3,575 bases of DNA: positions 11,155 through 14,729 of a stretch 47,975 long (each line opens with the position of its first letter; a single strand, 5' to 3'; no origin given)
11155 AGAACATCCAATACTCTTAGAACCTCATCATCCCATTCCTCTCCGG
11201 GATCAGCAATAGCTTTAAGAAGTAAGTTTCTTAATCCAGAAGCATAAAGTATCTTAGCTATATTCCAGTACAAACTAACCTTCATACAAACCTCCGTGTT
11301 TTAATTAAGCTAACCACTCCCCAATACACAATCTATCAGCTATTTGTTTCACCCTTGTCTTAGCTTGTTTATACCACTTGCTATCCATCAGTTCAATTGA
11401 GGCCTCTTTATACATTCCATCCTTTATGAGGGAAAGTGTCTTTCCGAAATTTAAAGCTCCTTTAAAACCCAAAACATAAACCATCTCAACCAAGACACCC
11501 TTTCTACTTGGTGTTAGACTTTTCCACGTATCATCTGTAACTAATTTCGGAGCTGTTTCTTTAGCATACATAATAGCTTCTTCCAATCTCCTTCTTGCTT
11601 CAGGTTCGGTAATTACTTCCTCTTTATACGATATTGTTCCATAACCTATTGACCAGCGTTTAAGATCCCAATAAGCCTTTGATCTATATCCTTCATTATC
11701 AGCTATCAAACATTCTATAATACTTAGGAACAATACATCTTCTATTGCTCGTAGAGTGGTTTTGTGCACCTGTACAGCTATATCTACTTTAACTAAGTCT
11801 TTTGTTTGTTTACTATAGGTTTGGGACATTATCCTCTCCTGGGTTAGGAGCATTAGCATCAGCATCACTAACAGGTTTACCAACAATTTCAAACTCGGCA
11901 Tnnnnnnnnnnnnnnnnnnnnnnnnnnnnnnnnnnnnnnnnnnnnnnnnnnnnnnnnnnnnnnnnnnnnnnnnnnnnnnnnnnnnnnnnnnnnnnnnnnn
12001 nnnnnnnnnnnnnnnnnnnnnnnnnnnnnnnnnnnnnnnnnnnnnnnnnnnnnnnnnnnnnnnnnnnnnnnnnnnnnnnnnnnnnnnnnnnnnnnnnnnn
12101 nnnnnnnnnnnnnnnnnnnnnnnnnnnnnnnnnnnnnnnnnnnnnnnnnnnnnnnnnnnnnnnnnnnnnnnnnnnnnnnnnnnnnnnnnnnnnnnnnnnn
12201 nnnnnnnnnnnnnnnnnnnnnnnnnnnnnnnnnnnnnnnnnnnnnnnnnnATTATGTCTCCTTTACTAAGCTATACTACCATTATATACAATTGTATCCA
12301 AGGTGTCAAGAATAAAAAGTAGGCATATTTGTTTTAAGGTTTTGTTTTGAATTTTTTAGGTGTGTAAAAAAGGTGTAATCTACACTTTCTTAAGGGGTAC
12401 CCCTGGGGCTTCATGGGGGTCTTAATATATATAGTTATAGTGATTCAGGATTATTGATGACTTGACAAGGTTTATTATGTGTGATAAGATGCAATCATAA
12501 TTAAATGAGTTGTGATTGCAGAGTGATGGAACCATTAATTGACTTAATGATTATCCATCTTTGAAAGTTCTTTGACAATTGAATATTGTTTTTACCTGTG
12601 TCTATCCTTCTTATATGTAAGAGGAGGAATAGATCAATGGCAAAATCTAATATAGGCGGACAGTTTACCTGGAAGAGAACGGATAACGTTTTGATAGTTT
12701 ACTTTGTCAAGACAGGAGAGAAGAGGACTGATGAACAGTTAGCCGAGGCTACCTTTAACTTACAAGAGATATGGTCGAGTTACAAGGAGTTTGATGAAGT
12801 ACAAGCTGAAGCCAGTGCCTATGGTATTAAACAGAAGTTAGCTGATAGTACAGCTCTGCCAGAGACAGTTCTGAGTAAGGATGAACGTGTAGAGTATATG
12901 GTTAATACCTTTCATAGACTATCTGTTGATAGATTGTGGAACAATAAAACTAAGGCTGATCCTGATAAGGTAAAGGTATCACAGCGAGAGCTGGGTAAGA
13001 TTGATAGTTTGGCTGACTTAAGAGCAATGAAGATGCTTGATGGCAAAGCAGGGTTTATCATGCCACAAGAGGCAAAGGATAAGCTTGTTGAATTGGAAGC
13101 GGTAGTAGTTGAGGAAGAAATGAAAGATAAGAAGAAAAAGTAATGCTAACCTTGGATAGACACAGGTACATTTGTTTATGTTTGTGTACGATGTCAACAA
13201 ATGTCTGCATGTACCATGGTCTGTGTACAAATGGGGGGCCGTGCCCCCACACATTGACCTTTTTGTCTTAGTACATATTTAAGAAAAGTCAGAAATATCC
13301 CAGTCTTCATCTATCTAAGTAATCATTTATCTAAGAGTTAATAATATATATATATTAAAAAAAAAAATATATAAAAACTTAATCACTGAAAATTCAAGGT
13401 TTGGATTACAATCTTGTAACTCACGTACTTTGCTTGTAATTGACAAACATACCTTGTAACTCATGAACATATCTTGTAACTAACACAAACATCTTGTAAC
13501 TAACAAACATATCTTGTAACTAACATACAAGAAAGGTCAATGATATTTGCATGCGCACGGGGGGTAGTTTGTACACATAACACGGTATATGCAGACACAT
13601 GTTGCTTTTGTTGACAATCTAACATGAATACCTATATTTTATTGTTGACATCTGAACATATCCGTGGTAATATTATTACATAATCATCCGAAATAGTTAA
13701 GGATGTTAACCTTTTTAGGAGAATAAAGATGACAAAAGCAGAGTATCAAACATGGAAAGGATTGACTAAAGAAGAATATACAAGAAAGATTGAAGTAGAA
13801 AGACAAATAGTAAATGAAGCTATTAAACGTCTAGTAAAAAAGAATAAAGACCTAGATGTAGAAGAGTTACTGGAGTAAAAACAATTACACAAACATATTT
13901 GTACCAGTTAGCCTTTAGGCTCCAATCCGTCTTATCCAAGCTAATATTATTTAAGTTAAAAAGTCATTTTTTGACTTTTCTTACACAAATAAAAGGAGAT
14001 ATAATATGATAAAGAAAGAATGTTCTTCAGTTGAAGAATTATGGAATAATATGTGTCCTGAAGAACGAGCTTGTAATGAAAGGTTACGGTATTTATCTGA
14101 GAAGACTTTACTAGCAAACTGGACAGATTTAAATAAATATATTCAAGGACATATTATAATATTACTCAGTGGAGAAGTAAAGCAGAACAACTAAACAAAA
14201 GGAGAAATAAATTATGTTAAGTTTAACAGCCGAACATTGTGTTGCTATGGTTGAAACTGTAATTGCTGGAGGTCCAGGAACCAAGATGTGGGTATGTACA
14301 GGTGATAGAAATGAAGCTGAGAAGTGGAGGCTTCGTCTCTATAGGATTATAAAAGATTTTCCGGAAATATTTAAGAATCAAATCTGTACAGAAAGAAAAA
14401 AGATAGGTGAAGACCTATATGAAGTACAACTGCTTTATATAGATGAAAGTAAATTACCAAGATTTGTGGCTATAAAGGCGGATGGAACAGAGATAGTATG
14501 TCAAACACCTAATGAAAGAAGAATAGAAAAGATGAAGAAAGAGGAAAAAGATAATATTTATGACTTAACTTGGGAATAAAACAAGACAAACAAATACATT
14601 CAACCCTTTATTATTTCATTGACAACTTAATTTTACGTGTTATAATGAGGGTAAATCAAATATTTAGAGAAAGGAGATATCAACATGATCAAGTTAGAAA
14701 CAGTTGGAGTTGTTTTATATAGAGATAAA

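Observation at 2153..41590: Invariant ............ arm plus GTCAA-N3-TTGAC hairpin: eight copies, all outside ORF bodies, in both transcription blocks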

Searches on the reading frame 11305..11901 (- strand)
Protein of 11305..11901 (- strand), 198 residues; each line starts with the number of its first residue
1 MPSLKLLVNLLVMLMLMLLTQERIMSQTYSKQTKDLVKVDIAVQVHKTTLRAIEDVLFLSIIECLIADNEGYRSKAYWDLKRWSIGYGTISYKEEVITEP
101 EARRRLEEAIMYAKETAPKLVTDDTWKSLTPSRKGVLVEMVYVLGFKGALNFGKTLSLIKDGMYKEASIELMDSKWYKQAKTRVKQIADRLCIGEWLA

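Call 13: search_protein_families(library=phrogs, proteins=[window:11305-11901:-])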
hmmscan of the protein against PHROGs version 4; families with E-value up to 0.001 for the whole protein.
window:11305-11901:- (198 aa): 5 families
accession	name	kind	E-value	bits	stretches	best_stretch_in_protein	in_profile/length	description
phrog_7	-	lysis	7.4e-13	48.5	1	61-177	557-674/873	endolysin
phrog_33534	-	unknown function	4.1e-11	43.7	1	125-195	10-86/94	-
phrog_13211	-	tail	3.2e-09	36.4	1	30-191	712-883/887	baseplate hub subunit and tail lysozyme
phrog_2083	-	head and packaging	6.6e-07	29.2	1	68-191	769-899/908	internal virion lysozyme motif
phrog_15410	-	unknown function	3.7e-06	27.2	1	90-186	211-306/311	-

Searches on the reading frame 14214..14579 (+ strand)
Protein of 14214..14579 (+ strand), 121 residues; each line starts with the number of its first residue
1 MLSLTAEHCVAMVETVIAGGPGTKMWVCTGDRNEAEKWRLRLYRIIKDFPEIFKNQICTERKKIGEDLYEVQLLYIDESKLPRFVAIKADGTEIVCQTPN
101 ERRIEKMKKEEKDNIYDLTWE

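Call 11: search_protein_families(library=phrogs, proteins=[window:14214-14579:+])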
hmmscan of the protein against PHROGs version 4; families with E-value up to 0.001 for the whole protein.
window:14214-14579:+ (121 aa): 0 families
